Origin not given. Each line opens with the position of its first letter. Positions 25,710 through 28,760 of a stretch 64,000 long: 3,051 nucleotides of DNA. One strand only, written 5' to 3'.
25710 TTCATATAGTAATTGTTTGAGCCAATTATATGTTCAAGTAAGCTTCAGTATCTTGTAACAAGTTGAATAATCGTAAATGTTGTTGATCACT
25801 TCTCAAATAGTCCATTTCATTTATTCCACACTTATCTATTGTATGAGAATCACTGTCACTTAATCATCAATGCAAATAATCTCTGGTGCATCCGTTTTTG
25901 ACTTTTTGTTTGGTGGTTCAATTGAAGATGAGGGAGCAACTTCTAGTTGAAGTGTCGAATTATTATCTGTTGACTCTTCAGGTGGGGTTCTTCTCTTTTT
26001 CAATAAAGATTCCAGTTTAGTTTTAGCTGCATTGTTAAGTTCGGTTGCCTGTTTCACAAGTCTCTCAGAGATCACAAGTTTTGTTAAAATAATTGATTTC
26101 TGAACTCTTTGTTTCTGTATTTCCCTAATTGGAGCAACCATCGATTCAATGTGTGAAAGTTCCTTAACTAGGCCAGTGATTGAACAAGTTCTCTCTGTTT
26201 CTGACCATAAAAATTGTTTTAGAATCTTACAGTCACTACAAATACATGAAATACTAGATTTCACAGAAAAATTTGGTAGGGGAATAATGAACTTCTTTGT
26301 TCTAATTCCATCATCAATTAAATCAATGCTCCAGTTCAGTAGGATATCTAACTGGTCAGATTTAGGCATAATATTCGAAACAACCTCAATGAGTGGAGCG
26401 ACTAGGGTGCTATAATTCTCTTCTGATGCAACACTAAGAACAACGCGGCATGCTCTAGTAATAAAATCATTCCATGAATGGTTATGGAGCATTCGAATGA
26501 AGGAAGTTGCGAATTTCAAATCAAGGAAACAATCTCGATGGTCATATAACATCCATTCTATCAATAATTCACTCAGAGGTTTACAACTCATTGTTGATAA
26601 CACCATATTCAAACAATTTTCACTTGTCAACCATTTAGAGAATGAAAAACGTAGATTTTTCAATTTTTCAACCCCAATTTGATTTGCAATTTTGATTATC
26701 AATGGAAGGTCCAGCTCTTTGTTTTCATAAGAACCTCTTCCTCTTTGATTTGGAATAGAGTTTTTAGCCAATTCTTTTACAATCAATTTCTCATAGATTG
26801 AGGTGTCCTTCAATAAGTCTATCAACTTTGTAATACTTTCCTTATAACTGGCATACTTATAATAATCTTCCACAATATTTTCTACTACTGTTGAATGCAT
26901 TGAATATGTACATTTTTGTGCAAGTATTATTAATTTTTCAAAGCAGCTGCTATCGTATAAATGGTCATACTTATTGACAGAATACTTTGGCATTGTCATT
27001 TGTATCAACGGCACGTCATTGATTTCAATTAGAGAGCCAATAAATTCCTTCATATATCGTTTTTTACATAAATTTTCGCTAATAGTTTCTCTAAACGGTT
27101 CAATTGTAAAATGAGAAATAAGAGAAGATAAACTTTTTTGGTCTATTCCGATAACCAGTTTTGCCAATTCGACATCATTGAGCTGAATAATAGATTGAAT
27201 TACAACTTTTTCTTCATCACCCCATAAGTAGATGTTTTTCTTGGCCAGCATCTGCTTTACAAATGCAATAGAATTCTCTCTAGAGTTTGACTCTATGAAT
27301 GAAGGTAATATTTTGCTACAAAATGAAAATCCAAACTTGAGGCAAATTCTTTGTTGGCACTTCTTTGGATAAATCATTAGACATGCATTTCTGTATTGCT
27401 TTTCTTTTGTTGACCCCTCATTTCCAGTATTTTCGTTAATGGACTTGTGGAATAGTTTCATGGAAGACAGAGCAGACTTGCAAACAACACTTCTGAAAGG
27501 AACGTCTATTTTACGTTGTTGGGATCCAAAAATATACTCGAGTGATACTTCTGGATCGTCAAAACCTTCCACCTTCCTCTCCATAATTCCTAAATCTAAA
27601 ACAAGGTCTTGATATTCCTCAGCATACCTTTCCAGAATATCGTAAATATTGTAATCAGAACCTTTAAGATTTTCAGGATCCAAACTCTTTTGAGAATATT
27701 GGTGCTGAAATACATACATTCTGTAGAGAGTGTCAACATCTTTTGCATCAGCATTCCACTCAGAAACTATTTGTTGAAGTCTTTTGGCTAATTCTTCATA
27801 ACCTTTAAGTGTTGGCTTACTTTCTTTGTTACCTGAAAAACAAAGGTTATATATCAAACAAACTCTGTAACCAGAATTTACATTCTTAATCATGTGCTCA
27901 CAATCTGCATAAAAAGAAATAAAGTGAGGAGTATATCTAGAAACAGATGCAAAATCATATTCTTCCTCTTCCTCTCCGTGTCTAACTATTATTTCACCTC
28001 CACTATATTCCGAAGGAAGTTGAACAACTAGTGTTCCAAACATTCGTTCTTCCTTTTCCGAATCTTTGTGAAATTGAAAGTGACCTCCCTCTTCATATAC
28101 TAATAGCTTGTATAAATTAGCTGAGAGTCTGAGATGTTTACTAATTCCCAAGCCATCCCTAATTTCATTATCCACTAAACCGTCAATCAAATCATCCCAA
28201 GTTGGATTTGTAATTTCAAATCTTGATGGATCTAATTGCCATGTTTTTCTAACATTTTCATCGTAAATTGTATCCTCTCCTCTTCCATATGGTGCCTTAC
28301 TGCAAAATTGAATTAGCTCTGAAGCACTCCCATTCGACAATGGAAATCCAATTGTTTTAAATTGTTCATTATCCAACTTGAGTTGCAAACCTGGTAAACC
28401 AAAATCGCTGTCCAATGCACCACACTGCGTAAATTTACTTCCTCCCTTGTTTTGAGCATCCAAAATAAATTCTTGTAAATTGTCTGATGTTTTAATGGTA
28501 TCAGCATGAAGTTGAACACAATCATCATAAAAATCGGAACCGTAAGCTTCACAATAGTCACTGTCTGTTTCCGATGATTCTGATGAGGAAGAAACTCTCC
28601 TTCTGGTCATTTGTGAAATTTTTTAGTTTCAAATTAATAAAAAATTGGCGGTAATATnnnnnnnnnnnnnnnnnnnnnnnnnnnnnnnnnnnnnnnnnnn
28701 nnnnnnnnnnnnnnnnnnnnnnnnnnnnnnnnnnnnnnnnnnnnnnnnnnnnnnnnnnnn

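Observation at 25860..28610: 2OG/Fe(II) dioxygenase core fused to a 650-aa unassigned C-terminal domain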

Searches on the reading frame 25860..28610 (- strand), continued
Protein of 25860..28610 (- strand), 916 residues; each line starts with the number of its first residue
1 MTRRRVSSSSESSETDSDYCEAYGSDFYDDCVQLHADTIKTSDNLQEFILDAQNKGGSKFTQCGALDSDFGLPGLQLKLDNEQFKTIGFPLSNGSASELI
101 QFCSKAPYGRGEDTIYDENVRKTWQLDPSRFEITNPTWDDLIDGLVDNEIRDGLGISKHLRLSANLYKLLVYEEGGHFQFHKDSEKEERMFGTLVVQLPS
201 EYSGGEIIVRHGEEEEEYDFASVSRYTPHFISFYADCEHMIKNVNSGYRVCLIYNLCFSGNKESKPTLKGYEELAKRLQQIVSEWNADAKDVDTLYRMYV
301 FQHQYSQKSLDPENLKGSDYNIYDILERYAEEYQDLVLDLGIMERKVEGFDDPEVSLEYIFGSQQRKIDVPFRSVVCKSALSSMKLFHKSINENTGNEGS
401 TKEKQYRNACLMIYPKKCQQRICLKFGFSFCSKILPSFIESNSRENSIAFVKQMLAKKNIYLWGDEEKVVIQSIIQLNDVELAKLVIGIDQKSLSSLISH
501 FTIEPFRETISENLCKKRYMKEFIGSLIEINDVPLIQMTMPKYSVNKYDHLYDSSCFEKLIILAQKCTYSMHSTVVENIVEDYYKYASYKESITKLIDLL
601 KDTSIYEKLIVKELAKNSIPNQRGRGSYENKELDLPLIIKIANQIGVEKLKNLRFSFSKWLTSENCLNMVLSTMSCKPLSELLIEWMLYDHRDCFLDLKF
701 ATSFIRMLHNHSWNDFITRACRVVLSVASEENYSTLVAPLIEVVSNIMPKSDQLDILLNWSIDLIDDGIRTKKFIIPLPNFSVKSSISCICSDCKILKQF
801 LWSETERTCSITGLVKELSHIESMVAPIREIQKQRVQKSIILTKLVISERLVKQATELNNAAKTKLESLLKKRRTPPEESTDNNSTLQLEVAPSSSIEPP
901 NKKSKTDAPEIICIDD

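Call 65: find_related_loci(query=A1, collection=genome_contigs, flank=8000)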
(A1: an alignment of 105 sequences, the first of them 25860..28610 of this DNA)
Query A1 (916 aa) in genome_contigs; peptide patterns used: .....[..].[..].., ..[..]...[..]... (x = any residue, [..] = any of these).
600 stretches matched a pattern (row limit reached: there are more); 570 encode a relative of the query (tblastn E <= 1e-3); the best 80 are kept; 80 distinct loci.
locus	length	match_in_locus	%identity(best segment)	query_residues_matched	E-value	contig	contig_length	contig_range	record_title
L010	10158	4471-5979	31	58-517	2e-63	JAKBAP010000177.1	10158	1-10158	MAG: Planctomycetota bacterium isolate ZJ2.bin58 NODE_7920_length_10158_cov_1.623667, whole genome shotgun sequence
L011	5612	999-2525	31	58-517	1e-62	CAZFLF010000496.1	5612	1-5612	MAG TPA_asm: uncultured Pirellulaceae bacterium isolate SRP136066_co1_133 genome assembly, contig: NODE_24683_length_561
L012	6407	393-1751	32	60-493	5e-61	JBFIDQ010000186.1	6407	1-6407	MAG: Chlamydiales bacterium isolate Mix_sand11.2021.09.D.51 k141_1950416_length_6407_cov_7.0000, whole genome shotgun se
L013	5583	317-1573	34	72-455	1e-60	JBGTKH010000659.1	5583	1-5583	MAG: Pirellulaceae bacterium isolate JTS-RE308 k141_2034110, whole genome shotgun sequence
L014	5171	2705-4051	31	50-490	2e-59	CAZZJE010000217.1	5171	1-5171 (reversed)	MAG TPA_asm: uncultured bacterium isolate SRP287051_co2_149 genome assembly, contig: NODE_23487_length_5171_cov_4.940774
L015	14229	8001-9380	30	63-473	4e-56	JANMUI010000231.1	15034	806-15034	MAG: Betaproteobacteria bacterium isolate SOY_29_concoct_125_sub SOY_29_k141_3124605, whole genome shotgun sequence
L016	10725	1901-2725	41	43-331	3e-56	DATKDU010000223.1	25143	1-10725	MAG TPA_asm: Pirellulaceae bacterium isolate SMAG_U14481 k141_1137777, whole genome shotgun sequence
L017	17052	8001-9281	31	75-463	1e-55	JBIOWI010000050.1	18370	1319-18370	MAG: Hyphomicrobiaceae bacterium isolate MAG086 k127_146653, whole genome shotgun sequence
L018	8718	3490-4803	32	72-486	2e-55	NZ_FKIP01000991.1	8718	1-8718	Candidatus Entotheonella palauensis isolate egemina21, whole genome shotgun sequence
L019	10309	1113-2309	35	72-427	1e-59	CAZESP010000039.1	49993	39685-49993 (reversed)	MAG TPA_asm: uncultured Alcaligenaceae bacterium isolate binchicken_co107_135 genome assembly, contig: NODE_1754_length_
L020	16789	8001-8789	40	58-331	2e-55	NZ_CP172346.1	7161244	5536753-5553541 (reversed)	Schlesneria sp. T3-172 chromosome, complete genome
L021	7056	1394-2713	32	47-455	5e-56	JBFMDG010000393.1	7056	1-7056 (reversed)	MAG: Verrucomicrobiota bacterium isolate MAG213 MAG213_393, whole genome shotgun sequence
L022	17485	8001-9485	29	60-518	4e-55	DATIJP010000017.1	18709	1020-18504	MAG TPA_asm: Rhabdochlamydiaceae bacterium isolate SMAG_U15694 k141_687353, whole genome shotgun sequence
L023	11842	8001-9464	30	73-528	6e-55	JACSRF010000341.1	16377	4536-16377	MAG: Anaerolinea sp. isolate CH6 contig-70_4300, whole genome shotgun sequence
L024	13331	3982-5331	30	79-509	6e-55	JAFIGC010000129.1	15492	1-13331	MAG: Verrucomicrobia bacterium isolate BM_Day0_Bin.15 NODE_654_length_15492_cov_8.296301, whole genome shotgun sequence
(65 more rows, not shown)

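Call 70: find_encoding_contigs(protein=P0004, flank=5000, max_places=2)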
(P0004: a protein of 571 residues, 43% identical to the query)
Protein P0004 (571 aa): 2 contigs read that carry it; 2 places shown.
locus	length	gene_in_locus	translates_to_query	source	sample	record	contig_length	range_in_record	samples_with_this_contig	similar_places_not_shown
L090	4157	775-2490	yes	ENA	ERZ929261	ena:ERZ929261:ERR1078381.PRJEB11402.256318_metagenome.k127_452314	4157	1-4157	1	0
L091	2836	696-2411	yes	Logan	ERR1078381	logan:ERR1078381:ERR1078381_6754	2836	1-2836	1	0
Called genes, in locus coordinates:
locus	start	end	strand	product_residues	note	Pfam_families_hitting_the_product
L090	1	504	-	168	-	?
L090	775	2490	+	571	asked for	PF13640:2OG-FeII_Oxy_3 (weak)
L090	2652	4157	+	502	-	?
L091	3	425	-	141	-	?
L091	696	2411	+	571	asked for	PF13640:2OG-FeII_Oxy_3 (weak)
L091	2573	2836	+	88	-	?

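Call 83: list_cluster_members(proteins=[P0001, P0002, P0003, P0005, P0125])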
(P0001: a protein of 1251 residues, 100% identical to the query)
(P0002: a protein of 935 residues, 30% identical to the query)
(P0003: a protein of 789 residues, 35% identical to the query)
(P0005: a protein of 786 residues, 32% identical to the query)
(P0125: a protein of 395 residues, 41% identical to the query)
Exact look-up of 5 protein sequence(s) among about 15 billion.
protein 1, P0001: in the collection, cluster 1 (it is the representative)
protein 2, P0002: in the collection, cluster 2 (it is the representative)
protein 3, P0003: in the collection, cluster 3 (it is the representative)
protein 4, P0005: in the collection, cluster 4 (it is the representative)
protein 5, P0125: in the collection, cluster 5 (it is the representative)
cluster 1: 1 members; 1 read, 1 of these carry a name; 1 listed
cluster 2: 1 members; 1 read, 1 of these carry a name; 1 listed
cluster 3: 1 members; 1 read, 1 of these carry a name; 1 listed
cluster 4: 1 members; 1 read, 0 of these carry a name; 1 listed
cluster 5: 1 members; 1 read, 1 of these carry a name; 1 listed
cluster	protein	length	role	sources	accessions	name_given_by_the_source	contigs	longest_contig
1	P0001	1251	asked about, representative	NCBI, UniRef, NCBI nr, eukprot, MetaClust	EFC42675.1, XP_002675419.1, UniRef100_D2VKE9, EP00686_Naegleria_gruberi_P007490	type IIB DNA topoisomerase [Naegleria gruberi] | DNA topoisomerase (ATP-hydrolyzing) n=1 Tax=Naegleria gruberi TaxID=5762 ... | XP_002675419.1 type IIB DNA topoisomerase [Naegleria gruberi strain NEG-M]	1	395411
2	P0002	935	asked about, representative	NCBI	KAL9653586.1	hypothetical protein ABK040_000505 [Willaertia magna]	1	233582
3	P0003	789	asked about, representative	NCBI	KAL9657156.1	hypothetical protein ABK040_015862 [Willaertia magna]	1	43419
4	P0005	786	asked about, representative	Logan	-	-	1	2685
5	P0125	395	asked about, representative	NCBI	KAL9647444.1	hypothetical protein ABK040_006805 [Willaertia magna]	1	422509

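Call 84: find_encoding_contigs(protein=P0002, flank=6000, max_places=1)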
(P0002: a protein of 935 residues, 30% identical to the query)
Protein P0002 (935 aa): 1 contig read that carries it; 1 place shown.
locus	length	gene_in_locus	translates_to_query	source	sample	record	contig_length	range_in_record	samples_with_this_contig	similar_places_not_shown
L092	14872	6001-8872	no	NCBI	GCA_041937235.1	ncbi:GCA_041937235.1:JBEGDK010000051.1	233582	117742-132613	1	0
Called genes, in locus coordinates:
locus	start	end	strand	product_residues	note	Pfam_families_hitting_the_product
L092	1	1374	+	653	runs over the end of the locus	-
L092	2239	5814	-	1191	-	-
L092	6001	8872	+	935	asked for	-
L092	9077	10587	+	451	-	-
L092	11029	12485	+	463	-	PF25390:WD40_RLD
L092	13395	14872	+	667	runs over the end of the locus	PF04564:U-box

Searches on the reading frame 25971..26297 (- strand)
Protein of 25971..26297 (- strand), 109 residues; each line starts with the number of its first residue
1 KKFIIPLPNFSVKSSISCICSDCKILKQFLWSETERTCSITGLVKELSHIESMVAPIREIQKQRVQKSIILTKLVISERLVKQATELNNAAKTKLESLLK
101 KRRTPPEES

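Call 44: predict_structure(alignment_id=A3)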
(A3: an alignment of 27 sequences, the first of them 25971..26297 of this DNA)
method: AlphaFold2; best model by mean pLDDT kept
length: 109 residues; sequences in the alignment: 27
mean_pLDDT: 88.3   pTM: 0.63
mean pLDDT of the five models: 88.3, 87.4, 86.0, 85.0, 82.8
residues with pLDDT >= 90: 66; 70-90: 35; 50-70: 8; < 50: 0
segments of 3 or more residues with pLDDT < 50: none
pLDDT, mean of each block of 10 residues (from residue 1): 74 91 95 93 91 93 95 79 86 94 79
secondary structure, 60 per line:
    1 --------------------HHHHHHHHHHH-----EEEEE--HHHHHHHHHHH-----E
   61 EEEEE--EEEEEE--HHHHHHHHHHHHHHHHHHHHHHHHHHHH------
elements in order: H21-31 E37-41 H44-54 E60-65 E68-73 H76-103

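Call 47: search_protein_representatives(alignment_id=A3)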
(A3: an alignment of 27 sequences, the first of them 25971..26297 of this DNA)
Query: 27 sequences, 109 profile positions. Proteins with E-value up to 0.001 (for the whole library): 3274; up to 1e-10: 2037; up to 1e-30: 105. The best 150 are listed.
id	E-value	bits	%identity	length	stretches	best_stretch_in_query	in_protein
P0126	7.6e-43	161.3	-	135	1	1-107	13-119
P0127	1.0e-42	160.8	-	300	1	2-105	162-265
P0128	8.5e-42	157.9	-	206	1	2-105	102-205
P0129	1.8e-41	156.9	-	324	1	2-105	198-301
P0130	3.9e-41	155.8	-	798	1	1-107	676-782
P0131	8.2e-41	154.7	-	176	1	2-104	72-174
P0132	4.1e-39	149.3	-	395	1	2-104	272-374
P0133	5.6e-39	148.8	-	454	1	2-103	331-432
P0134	8.2e-39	148.3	-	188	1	2-106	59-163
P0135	1.7e-38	147.3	-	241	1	1-105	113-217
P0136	4.8e-38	145.8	-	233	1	1-104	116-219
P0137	5.1e-38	145.7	-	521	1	2-104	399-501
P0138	1.0e-37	144.8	-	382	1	2-103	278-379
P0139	1.0e-37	144.8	-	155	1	2-106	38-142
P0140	7.6e-37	142.0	-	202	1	1-102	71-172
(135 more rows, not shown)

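Call 50: search_solved_structures(query=A3, max_evalue=10, show_alignments=3)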
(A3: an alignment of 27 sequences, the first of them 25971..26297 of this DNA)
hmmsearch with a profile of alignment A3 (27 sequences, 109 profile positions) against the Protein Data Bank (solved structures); distinct sequences matched with E-value up to 10: 5.
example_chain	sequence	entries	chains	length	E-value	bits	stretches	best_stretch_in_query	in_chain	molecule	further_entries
6mrs_A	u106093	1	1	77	0.11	15.9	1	44-98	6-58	Peak6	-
6jfv_B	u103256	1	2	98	0.5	13.8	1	13-62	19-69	Keratin, type II cytoskeletal 5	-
3zbw_A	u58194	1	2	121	0.6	13.5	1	21-71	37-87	ANGIOGENIN-3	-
3p8c_E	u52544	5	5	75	0.82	13.1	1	8-59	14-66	Probable protein BRICK1 | Protein BRICK1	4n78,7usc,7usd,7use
4g4p_A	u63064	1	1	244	1.1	12.7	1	53-102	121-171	Amino acid ABC transporter, amino acid-binding/permease protein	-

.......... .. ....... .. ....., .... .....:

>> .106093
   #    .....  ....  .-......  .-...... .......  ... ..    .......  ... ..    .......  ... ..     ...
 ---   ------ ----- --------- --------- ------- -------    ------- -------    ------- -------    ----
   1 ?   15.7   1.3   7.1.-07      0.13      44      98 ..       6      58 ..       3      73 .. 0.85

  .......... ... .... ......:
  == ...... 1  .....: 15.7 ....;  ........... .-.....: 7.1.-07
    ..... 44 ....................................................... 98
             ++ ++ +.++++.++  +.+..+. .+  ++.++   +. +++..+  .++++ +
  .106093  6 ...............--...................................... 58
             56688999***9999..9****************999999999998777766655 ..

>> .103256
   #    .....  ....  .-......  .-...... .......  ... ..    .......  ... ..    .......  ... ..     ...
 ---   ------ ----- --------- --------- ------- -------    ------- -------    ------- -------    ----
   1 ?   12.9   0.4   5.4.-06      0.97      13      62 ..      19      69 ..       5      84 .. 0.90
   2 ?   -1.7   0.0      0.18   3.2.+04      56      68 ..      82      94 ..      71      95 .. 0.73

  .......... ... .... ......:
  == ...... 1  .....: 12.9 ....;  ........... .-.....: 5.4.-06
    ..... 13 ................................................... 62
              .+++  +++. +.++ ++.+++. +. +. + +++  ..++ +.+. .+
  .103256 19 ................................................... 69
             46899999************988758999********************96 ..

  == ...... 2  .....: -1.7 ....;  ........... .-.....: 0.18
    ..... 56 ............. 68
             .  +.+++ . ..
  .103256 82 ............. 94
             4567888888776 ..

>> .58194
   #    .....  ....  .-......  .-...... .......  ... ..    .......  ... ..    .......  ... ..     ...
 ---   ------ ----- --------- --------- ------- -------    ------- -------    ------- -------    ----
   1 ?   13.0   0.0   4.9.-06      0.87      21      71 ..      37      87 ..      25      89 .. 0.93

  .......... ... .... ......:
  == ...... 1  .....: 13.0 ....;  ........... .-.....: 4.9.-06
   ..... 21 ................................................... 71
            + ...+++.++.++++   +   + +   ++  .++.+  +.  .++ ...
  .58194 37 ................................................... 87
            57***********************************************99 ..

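Call 51: search_protein_families(library=pfam, alignment_id=A3, max_evalue=10)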
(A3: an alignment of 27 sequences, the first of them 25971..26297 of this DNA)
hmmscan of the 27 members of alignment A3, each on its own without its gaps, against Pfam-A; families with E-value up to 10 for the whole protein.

A. member 1, window:25971-26297:- (109 aa): 2 families
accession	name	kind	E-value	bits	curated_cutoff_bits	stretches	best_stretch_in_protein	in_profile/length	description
PF13335.12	Mg_chelatase_C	-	0.074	14.1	26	1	49-102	6-56/94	Magnesium chelatase, subunit ChlI C-terminal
PF17868.7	AAA_lid_8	-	0.11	12.8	22.8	1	20-40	48-68/72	AAA lid domain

B. families by the number of members that match (of 27 scanned): 26 families (the first 25 are shown)
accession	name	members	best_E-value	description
PF12259.13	Baculo_F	1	0.0018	Baculovirus F protein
PF24211.1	DUF7432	1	0.0021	Family of unknown function (DUF7432)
PF06696.16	Strep_SA_rep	1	0.0041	Streptococcal surface antigen repeat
PF15288.11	zf-CCHC_6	1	0.0047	Zinc knuckle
PF16460.11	Phage_TTP_11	1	0.0095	Phage tail tube, TTP, lambda-like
PF14856.11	Hce2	1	0.017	Pathogen effector; putative necrosis-inducing factor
PF01519.22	DUF16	1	0.02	Protein of unknown function DUF16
PF05282.17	AAR2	1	0.027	AAR2 C-terminal repeat region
PF17290.8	Arena_ncap_C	1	0.042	Arenavirus nucleocapsid C-terminal domain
PF00645.25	zf-PARP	1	0.053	Poly(ADP-ribose) polymerase and DNA-Ligase Zn-finger region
PF21283.2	EPCAM-Trop-2_C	1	0.055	EPCAM/Trop-2, C-terminal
PF24160.1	UVB_sens_C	1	0.061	Root UVB sensitive protein, C-terminal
PF13335.12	Mg_chelatase_C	1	0.074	Magnesium chelatase, subunit ChlI C-terminal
PF08640.17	U3_assoc_6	1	0.079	U3 small nucleolar RNA-associated protein 6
PF14419.11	SPOUT_MTase_2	1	0.095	AF2226-like SPOUT RNA Methylase fused to THUMP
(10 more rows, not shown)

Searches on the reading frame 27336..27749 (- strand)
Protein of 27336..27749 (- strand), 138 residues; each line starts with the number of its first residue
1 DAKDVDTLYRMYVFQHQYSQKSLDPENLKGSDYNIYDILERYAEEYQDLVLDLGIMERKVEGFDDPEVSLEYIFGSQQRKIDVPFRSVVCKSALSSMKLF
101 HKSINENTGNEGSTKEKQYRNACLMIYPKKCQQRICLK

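Call 90: search_protein_families(library=pfam, alignment_id=A5, max_evalue=10)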
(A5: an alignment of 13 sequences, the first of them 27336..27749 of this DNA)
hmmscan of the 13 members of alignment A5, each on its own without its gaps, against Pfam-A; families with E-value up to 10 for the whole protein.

A. member 1, window:27336-27749:- (138 aa): 0 families

B. families by the number of members that match (of 13 scanned): 3 families
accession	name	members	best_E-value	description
PF02964.21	MeMO_Hyd_G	1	0.087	Methane monooxygenase, hydrolase gamma chain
PF11647.13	MLD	1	0.13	Membrane Localization Domain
PF20222.3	DUF6581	1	0.29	Family of unknown function (DUF6581)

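Call 91: search_solved_structures(query=A5, max_evalue=10, show_alignments=2)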
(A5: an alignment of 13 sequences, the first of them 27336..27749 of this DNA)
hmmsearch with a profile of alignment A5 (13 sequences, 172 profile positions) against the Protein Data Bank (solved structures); distinct sequences matched with E-value up to 10: 0.
